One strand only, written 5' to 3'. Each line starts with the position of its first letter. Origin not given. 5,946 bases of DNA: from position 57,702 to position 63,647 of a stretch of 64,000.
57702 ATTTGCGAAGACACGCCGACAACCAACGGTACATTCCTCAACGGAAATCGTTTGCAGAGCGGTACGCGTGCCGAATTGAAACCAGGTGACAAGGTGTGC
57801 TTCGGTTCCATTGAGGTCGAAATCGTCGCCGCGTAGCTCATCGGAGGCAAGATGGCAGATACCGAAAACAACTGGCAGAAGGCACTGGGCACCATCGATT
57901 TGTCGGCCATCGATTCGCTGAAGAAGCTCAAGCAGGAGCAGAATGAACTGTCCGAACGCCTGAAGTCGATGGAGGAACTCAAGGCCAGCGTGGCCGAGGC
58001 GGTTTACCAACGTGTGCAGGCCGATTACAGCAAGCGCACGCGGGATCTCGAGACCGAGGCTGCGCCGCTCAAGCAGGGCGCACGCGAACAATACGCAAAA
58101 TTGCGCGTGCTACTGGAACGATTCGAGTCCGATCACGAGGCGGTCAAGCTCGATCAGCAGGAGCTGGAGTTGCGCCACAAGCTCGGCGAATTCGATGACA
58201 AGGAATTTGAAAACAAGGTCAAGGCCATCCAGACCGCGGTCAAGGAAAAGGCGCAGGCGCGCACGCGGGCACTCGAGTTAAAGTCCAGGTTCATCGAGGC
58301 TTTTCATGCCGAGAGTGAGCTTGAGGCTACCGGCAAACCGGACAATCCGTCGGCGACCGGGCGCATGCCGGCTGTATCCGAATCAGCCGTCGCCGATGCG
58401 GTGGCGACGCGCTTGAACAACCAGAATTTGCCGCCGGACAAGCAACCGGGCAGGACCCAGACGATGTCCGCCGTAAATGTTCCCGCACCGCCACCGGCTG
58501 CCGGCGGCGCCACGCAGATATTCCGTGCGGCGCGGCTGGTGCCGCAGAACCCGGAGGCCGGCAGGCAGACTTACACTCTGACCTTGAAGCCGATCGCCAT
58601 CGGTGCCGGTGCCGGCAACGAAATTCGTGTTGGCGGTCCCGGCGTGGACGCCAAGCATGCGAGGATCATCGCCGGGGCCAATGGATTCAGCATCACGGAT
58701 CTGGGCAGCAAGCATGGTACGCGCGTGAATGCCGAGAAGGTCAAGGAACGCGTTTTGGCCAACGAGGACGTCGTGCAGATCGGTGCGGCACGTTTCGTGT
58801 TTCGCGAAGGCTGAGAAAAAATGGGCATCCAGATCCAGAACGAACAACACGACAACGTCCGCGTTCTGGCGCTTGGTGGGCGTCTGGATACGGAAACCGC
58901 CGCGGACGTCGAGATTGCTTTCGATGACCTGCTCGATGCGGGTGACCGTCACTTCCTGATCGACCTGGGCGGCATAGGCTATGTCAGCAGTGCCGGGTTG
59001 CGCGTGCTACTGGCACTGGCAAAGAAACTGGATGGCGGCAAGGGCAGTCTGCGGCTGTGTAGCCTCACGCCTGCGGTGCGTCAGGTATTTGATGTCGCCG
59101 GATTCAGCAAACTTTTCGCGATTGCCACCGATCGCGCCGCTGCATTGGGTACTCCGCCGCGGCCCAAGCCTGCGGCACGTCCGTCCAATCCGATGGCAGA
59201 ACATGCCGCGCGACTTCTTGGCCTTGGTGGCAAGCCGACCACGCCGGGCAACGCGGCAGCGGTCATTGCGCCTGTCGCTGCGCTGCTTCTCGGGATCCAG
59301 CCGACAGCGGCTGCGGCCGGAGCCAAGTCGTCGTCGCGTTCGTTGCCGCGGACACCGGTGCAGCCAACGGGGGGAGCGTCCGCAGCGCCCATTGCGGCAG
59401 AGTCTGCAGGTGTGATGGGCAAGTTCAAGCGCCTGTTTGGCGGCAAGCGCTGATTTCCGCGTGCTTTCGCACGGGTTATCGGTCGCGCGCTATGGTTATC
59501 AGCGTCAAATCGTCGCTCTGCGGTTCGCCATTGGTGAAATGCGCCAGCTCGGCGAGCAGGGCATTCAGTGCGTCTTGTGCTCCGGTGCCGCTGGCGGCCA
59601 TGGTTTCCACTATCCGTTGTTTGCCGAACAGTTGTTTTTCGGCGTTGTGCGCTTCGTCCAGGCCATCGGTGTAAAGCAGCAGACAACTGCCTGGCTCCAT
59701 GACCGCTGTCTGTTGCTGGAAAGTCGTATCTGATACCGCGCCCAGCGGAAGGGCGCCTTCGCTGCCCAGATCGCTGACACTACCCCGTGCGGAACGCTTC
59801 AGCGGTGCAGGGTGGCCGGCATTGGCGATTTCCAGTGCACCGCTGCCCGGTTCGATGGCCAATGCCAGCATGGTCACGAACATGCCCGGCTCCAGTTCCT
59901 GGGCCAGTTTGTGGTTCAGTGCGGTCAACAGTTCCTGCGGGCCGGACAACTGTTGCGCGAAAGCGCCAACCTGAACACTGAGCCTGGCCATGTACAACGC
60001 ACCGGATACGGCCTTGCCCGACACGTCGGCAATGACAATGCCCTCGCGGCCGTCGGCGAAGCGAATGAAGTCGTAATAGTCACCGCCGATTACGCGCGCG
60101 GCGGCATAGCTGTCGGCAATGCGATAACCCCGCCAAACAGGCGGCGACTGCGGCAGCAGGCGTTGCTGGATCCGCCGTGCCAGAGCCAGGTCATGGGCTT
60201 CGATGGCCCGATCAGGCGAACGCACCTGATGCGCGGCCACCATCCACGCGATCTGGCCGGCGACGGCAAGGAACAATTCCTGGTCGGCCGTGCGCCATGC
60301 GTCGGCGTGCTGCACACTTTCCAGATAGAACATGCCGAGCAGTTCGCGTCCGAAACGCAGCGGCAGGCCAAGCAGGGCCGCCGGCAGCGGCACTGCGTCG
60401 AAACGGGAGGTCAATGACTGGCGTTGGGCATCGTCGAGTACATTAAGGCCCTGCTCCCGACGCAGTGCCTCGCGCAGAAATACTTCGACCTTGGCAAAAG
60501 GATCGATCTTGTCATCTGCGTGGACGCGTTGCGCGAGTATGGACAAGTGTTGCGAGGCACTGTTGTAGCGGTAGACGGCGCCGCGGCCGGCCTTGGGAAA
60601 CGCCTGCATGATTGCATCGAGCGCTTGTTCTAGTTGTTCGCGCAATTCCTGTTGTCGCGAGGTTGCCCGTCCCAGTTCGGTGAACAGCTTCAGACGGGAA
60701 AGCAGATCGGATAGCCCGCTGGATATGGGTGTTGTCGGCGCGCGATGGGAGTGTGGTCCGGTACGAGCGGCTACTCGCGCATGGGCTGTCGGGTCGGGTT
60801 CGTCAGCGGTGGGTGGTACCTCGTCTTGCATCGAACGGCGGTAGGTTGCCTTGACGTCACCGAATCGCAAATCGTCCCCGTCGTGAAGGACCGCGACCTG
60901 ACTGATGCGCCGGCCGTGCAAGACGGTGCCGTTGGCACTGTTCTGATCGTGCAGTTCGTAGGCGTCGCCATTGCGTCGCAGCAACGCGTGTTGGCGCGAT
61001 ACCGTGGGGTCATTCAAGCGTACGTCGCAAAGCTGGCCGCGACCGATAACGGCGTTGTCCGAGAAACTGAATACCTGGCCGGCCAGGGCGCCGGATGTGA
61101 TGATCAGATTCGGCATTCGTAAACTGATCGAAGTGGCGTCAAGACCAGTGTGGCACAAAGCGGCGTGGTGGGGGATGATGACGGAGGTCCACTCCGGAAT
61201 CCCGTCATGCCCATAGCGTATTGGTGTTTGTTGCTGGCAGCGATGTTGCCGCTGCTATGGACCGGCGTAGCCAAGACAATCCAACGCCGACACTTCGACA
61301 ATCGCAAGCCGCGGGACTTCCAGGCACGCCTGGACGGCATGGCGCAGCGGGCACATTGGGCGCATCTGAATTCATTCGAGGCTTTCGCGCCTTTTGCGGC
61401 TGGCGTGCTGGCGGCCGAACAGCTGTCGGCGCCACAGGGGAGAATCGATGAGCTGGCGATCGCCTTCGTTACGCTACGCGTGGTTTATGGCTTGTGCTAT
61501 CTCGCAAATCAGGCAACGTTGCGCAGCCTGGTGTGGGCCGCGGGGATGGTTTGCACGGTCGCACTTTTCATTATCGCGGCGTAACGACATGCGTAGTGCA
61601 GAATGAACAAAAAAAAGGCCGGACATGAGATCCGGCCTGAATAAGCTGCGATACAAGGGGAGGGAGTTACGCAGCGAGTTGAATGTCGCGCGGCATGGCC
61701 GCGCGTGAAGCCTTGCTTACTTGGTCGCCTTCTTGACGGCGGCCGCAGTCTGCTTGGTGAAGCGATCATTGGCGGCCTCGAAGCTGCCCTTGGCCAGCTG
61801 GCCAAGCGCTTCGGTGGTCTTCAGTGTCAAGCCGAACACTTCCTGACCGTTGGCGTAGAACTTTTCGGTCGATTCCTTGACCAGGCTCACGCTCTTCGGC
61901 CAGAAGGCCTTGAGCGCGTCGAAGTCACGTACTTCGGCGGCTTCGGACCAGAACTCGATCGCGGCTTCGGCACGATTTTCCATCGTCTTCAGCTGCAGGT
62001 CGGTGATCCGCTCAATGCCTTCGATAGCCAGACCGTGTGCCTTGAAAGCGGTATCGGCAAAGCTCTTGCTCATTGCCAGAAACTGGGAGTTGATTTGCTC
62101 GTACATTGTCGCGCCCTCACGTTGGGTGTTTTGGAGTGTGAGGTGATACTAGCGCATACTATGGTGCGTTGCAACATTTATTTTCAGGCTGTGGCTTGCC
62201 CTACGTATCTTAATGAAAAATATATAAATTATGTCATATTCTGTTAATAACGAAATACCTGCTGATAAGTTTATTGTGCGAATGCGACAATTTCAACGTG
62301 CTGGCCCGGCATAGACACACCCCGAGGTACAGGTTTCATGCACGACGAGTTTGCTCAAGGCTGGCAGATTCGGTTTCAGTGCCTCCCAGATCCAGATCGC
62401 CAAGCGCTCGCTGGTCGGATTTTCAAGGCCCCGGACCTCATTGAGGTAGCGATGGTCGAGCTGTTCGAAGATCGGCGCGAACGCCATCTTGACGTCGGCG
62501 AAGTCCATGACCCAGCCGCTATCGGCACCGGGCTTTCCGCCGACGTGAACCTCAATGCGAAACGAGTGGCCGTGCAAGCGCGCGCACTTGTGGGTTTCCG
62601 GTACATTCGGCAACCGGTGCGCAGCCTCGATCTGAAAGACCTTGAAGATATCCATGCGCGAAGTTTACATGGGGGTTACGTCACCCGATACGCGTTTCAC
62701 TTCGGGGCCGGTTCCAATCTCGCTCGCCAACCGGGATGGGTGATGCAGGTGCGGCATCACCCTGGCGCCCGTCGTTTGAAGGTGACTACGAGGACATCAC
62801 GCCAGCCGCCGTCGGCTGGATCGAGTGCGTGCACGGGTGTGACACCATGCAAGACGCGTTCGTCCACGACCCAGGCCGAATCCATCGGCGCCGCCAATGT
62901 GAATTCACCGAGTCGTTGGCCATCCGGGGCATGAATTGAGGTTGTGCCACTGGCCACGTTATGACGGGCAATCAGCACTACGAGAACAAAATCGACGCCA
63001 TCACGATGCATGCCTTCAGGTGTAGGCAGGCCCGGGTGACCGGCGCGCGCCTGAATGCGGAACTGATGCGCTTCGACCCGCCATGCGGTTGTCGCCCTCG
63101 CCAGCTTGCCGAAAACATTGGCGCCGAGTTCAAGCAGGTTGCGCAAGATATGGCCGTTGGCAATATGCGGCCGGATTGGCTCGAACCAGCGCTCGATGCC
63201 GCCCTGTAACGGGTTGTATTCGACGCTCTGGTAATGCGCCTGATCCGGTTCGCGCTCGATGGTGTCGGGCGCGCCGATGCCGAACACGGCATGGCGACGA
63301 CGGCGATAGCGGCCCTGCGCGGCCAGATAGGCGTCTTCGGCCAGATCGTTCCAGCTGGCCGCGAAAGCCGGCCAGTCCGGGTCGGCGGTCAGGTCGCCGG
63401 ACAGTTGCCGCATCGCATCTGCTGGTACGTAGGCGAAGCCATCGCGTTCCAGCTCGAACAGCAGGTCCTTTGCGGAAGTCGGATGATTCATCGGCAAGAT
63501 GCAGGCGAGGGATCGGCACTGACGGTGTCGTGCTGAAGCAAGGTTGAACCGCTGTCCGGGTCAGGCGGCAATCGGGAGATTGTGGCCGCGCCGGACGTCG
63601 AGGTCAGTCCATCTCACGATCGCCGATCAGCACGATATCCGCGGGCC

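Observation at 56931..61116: Compact three-FHA / cNMP / STAS / GAF-PP2C signalling cluster with no kinase, anti-sigma or sigma partner in cis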

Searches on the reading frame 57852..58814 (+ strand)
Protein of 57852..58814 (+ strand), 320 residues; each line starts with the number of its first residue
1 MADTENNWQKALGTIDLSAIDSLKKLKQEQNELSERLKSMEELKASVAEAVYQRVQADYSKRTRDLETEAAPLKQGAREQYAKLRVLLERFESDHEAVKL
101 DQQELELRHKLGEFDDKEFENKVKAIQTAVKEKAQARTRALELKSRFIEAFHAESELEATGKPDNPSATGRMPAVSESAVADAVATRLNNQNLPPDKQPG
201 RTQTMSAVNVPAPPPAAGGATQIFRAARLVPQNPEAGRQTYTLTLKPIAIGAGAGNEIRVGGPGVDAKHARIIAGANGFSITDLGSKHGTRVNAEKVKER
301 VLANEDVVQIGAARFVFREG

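Call 3: search_protein_families(library=pfam, proteins=[window:57852-58814:+], max_evalue=0.01)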
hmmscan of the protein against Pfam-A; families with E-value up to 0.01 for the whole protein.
window:57852-58814:+ (320 aa): 2 families
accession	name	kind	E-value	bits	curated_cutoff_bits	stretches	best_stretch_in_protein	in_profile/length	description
PF00498.31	FHA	-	6.1e-12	46.2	20.7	1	250-311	3-67/67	FHA domain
PF16697.10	Yop-YscD_cpl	-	6.6e-10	39.6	33.2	1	240-318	11-91/94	Inner membrane component of T3SS, cytoplasmic domain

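Call 4: search_protein_families(library=ncbifam, proteins=[window:57852-58814:+], max_evalue=0.01)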
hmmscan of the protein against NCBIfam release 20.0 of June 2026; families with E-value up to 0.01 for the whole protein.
window:57852-58814:+ (320 aa): 5 families
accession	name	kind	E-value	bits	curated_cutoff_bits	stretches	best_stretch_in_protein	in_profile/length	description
NF041660.2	oxygluDhInhib_OdhI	equivalog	3.6e-10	39.8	200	1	229-318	40-128/130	oxoglutarate dehydrogenase inhibitor Odhl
NF049868.1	FhaB_Rv0019c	equivalog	3.7e-09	36.8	125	1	213-313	53-154/158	FHA domain-containing protein FhaB/FipA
NF052573.1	HisKinEspAMyxo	equivalog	4.1e-09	35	1400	1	210-317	14-117/755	serine histidine kinase EspA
NF033760.1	gliding_GltG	equivalog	0.0011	17.6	650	1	265-314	43-93/650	adventurous gliding motility protein GltG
NF045487.1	ASRP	equivalog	0.008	14.8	300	1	20-149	141-273/593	archaea-specific SMC-related protein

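Call 9: find_homologous_proteins(query=window:57852-58814:+, max_evalue=0.00001)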
Query window:57852-58814:+ (320 aa): 571 proteins with E <= 0.00001 among 8000 candidates; the best 120 are listed.
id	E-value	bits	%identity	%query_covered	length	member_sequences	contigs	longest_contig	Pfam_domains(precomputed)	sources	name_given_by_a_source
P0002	3.1e-200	682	100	100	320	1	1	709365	PF00498.32,PF16697.11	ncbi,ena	-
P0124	7.6e-161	553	81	100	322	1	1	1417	PF00498.32,PF16697.11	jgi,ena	-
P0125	8.5e-149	513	76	100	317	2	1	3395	PF00498.32,PF16697.11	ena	-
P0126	2.5e-135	469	71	100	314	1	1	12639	PF00498.32,PF16697.11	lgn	-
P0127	2.5e-127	443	65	100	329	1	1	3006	PF00498.32,PF16697.11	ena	-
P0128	2.4e-125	436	64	100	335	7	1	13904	PF00498.32,PF16697.11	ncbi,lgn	-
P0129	8.5e-125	434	64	100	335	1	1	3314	PF00498.32,PF16697.11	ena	-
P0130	9.6e-125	434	66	100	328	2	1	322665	PF00498.32,PF16697.11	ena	-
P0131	2.7e-124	433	65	100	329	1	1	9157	PF00498.32,PF16697.11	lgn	-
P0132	4.3e-124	432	65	100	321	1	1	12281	PF00498.32,PF16697.11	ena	-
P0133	4.9e-124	432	65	100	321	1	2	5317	PF00498.32,PF16697.11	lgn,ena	-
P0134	1.1e-123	431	63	100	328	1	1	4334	PF00498.32,PF16697.11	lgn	-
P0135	1.3e-123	430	63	100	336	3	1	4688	PF00498.32,PF16697.11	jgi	jgi:hypothetical protein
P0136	1.6e-123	430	62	100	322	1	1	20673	PF00498.32,PF16697.11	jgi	jgi:Inner membrane component of T3SS, cytoplasmic domain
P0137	3.1e-123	429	64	100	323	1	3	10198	PF00498.32,PF16697.11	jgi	jgi:hypothetical protein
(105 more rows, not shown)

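Call 56: search_protein_families(library=padloc, proteins=[P0001, P0002, P0003, P0004], max_evalue=0.01)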
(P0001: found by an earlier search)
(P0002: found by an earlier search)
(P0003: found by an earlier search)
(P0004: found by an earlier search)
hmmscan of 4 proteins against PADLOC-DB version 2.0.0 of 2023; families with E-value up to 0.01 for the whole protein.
P0001 (301 aa): 4 families
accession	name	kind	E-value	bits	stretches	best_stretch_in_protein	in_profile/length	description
PDLC00734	PycC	-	7.7e-07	26.5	1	9-89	36-118/374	Pycsar cyclase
PDLC00731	Effector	-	4.4e-05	20.6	1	9-116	43-148/306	TIR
PDLC02371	PycTIR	-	0.00047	17.6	1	9-119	40-148/288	-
PDLC00732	Effector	-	0.0011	16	1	8-117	38-145/301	TIR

P0002 (320 aa): 2 families
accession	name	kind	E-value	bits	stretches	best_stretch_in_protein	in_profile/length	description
PDLC00507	JetC1|JetC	-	0.0018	14.7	1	7-142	736-868/1215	DUF3584 domain; MukB-like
PDLC03859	LmuB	-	0.0055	13.9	1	21-144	374-487/611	-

P0003 (210 aa): 0 families

P0004 (546 aa): 0 families

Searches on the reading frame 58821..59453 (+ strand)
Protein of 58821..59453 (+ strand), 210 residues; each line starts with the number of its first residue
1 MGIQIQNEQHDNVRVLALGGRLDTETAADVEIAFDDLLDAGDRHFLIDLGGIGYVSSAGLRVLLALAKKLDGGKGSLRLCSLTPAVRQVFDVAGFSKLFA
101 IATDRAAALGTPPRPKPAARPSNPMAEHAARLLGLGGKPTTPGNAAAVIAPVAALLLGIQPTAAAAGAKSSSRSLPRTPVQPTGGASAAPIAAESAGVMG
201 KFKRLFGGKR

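Call 3: search_protein_families(library=pfam, proteins=[window:58821-59453:+], max_evalue=0.01)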
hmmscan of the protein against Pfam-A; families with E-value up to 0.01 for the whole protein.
window:58821-59453:+ (210 aa): 2 families
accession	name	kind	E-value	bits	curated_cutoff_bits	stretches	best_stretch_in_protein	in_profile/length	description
PF01740.26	STAS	-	6.2e-18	65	22.6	1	5-106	2-104/106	STAS domain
PF13466.11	STAS_2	-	1.2e-15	57.9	29.2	1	16-95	1-79/80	STAS domain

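Call 4: search_protein_families(library=ncbifam, proteins=[window:58821-59453:+], max_evalue=0.01)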
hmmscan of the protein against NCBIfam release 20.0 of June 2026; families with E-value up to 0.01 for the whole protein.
window:58821-59453:+ (210 aa): 2 families
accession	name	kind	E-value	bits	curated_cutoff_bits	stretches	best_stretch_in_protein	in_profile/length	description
TIGR00377.1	ant_ant_sig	superfamily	9e-21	73.8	53.45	1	1-103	1-104/108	anti-sigma factor antagonist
TIGR02886.1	spore_II_AA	equivalog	9.8e-12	44.8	114.75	1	7-108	3-105/106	anti-sigma F factor antagonist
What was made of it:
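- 58821..59453 (+): g3 (210 aa): STAS/SpoIIAA-like domain (aa 5-106, acceptor Ser57 at 58989-58991), followed by an Ala/Pro-rich tail with two A..AA.LLG motifs. Pfam and TIGR00377, calls 3 and 4.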

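Call 56: search_protein_families(library=padloc, proteins=[P0001, P0002, P0003, P0004], max_evalue=0.01)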
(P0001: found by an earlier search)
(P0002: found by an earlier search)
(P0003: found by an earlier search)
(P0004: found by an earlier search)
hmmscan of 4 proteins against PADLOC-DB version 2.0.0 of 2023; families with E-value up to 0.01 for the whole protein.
P0001 (301 aa): 4 families
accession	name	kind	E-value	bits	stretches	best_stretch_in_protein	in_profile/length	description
PDLC00734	PycC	-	7.7e-07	26.5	1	9-89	36-118/374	Pycsar cyclase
PDLC00731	Effector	-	4.4e-05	20.6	1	9-116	43-148/306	TIR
PDLC02371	PycTIR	-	0.00047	17.6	1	9-119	40-148/288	-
PDLC00732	Effector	-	0.0011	16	1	8-117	38-145/301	TIR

P0002 (320 aa): 2 families
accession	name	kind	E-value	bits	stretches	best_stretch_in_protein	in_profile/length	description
PDLC00507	JetC1|JetC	-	0.0018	14.7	1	7-142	736-868/1215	DUF3584 domain; MukB-like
PDLC03859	LmuB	-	0.0055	13.9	1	21-144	374-487/611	-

P0003 (210 aa): 0 families

P0004 (546 aa): 0 families

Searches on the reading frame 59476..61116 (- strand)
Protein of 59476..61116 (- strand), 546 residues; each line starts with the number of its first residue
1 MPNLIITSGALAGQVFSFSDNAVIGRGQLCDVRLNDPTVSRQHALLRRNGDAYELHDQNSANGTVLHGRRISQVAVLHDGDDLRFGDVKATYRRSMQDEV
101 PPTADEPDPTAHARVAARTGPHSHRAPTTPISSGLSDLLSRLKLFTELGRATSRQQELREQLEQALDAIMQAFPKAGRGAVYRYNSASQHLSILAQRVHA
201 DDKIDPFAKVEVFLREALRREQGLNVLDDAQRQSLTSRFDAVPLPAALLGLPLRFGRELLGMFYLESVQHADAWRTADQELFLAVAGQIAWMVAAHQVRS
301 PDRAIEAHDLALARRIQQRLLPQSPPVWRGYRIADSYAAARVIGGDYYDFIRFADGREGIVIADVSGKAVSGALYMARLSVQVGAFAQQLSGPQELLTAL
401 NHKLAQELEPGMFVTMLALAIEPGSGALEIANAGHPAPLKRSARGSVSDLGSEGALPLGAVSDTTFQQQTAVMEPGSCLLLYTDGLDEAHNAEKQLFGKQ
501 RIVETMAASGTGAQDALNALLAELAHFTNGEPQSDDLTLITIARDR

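Call 3: search_protein_families(library=pfam, proteins=[window:59476-61116:-], max_evalue=0.01)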
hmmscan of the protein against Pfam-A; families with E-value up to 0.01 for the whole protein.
window:59476-61116:- (546 aa): 5 families
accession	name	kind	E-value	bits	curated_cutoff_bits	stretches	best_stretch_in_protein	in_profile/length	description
PF07228.17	SpoIIE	-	2.6e-45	155.2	25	1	355-544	2-191/192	Stage II sporulation protein E (SpoIIE)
PF00498.31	FHA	-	3.9e-19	69.3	20.7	1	23-86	2-67/67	FHA domain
PF16697.10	Yop-YscD_cpl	-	6e-13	49.3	33.2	1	7-89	3-87/94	Inner membrane component of T3SS, cytoplasmic domain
PF01590.32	GAF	-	2.6e-07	31.7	22.4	1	160-291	4-131/133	GAF domain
PF13185.12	GAF_2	-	1.8e-05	25.4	28.6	1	156-290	2-132/136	GAF domain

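Call 4: search_protein_families(library=ncbifam, proteins=[window:59476-61116:-], max_evalue=0.01)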
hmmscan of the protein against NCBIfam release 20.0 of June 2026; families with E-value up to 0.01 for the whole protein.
window:59476-61116:- (546 aa): 8 families
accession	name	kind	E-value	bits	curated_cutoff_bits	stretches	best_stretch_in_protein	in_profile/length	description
NF049868.1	FhaB_Rv0019c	equivalog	3.5e-15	56.4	125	1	3-87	68-153/158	FHA domain-containing protein FhaB/FipA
NF052573.1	HisKinEspAMyxo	equivalog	1.6e-13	49.7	1400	1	8-164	33-183/755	serine histidine kinase EspA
TIGR03354.1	VI_FHA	hypoth_equivalog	5.3e-11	43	120.25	1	20-128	24-135/420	type VI secretion system-associated FHA domain protein TagH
NF041660.2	oxygluDhInhib_OdhI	equivalog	1.5e-10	41.1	200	1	4-91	39-126/130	oxoglutarate dehydrogenase inhibitor Odhl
NF045505.1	RR_RssB_Pseudo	equivalog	9.6e-10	38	700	1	309-544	155-391/394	two-component system response regulator RssB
NF033760.1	gliding_GltG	equivalog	8.2e-07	27.9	650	1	24-126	28-127/650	adventurous gliding motility protein GltG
NF052403.1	ESX1TransRegEspM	equivalog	1.9e-06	27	550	1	3-106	12-113/367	ESX-1 type VII secretion system transcriptional regulator EspM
TIGR01817.1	nifA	equivalog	0.003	16.4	528.85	1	144-307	6-170/534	nif-specific transcriptional activator NifA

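Call 5: find_encoding_contigs(protein=window:59476-61116:-, flank=10000, max_places=8)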
Protein window:59476-61116:- (546 aa): 1 contig read that carries it; 1 place shown.
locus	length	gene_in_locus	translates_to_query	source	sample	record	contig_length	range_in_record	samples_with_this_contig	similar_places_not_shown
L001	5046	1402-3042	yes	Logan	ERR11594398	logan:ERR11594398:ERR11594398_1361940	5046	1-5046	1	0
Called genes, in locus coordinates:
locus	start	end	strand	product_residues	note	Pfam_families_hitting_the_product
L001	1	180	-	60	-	?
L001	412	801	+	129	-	PF09361:Phasin_2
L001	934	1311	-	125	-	PF01124:MAPEG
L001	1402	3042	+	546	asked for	PF16697:Yop-YscD_cpl, PF00498:FHA, PF01590:GAF (weak), PF07228:SpoIIE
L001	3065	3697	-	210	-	PF01740:STAS, PF13466:STAS_2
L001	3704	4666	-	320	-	PF16697:Yop-YscD_cpl, PF00498:FHA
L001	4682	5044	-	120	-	?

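Call 8: find_homologous_proteins(query=window:59476-61116:-, max_evalue=1e-20)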
Query window:59476-61116:- (546 aa): 3248 proteins with E <= 1e-20 among 8000 candidates; the best 120 are listed.
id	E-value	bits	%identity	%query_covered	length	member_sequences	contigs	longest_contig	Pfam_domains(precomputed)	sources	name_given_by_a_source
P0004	0.0e+0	1200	100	100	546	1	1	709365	PF00498.32,PF01590.33,PF16697.11,PF07228.18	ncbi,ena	-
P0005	4.3e-249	845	73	100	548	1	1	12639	PF13185.13,PF00498.32,PF01590.33,PF16697.11,PF07228.18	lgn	-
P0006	2.1e-209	715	62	100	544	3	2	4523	PF13185.13,PF00498.32,PF01590.33,PF16697.11,PF13492.13,PF07228.18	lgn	-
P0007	8.4e-206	703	61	100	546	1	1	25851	PF13185.13,PF00498.32,PF01590.33,PF16697.11,PF07228.18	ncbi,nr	ncbi:MAG TPA: SpoIIE family protein phosphatase [Rudaea sp.]|nr:SpoIIE family protein phosphatase [R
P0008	1.5e-204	699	62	100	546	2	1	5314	PF00498.32,PF01590.33,PF16697.11,PF07228.18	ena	-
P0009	2.2e-204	698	62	100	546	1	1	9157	PF13185.13,PF00498.32,PF01590.33,PF16697.11,PF07228.18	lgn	-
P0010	2.8e-204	698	61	100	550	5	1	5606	PF00498.32,PF01590.33,PF16697.11,PF07228.18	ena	-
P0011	5.3e-203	693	60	100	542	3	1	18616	PF00498.32,PF01590.33,PF16697.11,PF07228.18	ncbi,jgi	jgi:serine phosphatase RsbU (regulator of sigma subunit)/pSer/pThr/pTyr-binding forkhead associated 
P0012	2.6e-202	691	60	100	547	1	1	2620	PF13185.13,PF00498.32,PF01590.33,PF16697.11,PF07228.18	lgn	-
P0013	1.8e-201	688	60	100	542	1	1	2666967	PF00498.32,PF01590.33,PF16697.11,PF07228.18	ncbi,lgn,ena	-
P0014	2.4e-201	688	60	100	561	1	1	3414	PF13185.13,PF00498.32,PF01590.33,PF16697.11,PF07228.18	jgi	jgi:phosphoserine phosphatase RsbU/P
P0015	3.4e-201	687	61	100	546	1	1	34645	PF00498.32,PF01590.33,PF16697.11,PF07228.18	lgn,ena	-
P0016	7.3e-201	686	61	100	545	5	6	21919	PF00498.32,PF01590.33,PF16697.11,PF07228.18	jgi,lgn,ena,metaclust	jgi:serine phosphatase RsbU (regulator of sigma subunit)|metaclust:\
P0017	8.4e-201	686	59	100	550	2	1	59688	PF13185.13,PF00498.32,PF01590.33,PF16697.11,PF07228.18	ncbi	-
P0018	1.5e-200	685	58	100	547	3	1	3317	PF13185.13,PF00498.32,PF01590.33,PF16697.11,PF07228.18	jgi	jgi:phosphoserine phosphatase RsbU/P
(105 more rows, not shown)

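Call 56: search_protein_families(library=padloc, proteins=[P0001, P0002, P0003, P0004], max_evalue=0.01)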
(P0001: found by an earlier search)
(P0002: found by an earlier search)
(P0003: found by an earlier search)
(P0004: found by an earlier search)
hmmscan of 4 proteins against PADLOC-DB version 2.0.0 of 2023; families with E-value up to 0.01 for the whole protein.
P0001 (301 aa): 4 families
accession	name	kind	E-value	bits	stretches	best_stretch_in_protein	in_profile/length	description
PDLC00734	PycC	-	7.7e-07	26.5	1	9-89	36-118/374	Pycsar cyclase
PDLC00731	Effector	-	4.4e-05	20.6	1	9-116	43-148/306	TIR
PDLC02371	PycTIR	-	0.00047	17.6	1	9-119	40-148/288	-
PDLC00732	Effector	-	0.0011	16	1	8-117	38-145/301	TIR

P0002 (320 aa): 2 families
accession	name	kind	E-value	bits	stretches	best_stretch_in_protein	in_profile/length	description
PDLC00507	JetC1|JetC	-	0.0018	14.7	1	7-142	736-868/1215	DUF3584 domain; MukB-like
PDLC03859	LmuB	-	0.0055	13.9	1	21-144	374-487/611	-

P0003 (210 aa): 0 families

P0004 (546 aa): 0 families

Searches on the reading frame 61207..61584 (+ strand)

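Call 18: search_protein_families(library=pfam, proteins=[window:61207-61584:+], max_evalue=0.0001)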
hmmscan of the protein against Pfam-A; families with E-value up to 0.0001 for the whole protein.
window:61207-61584:+ (125 aa): 1 family
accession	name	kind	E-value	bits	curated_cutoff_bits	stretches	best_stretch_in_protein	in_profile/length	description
PF01124.23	MAPEG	-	5.2e-30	104.7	23.4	1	3-125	1-128/129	MAPEG family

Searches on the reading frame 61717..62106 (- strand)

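Call 18: search_protein_families(library=pfam, proteins=[window:61717-62106:-], max_evalue=0.0001)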
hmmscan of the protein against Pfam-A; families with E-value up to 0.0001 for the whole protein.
window:61717-62106:- (129 aa): 1 family
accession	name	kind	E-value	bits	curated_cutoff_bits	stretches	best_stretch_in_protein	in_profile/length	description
PF09361.15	Phasin_2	-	5.4e-15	55.9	24.9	1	8-107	2-98/100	Phasin protein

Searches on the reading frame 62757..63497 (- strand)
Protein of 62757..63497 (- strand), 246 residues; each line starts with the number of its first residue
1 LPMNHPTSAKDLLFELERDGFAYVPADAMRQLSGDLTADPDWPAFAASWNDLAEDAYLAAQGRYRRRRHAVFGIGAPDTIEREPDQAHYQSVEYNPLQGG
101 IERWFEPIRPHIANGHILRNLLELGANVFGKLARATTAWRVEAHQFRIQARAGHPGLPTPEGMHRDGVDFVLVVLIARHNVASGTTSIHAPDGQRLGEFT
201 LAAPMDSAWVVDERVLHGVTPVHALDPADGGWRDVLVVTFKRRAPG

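Call 18: search_protein_families(library=pfam, proteins=[window:62757-63497:-], max_evalue=0.0001)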
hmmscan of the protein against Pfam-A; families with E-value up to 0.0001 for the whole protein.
window:62757-63497:- (246 aa): 1 family
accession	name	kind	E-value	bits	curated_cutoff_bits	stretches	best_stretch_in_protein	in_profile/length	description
PF10014.15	2OG-Fe_Oxy_2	-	3.9e-66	222.8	23.1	1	47-239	2-192/192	2OG-Fe dioxygenase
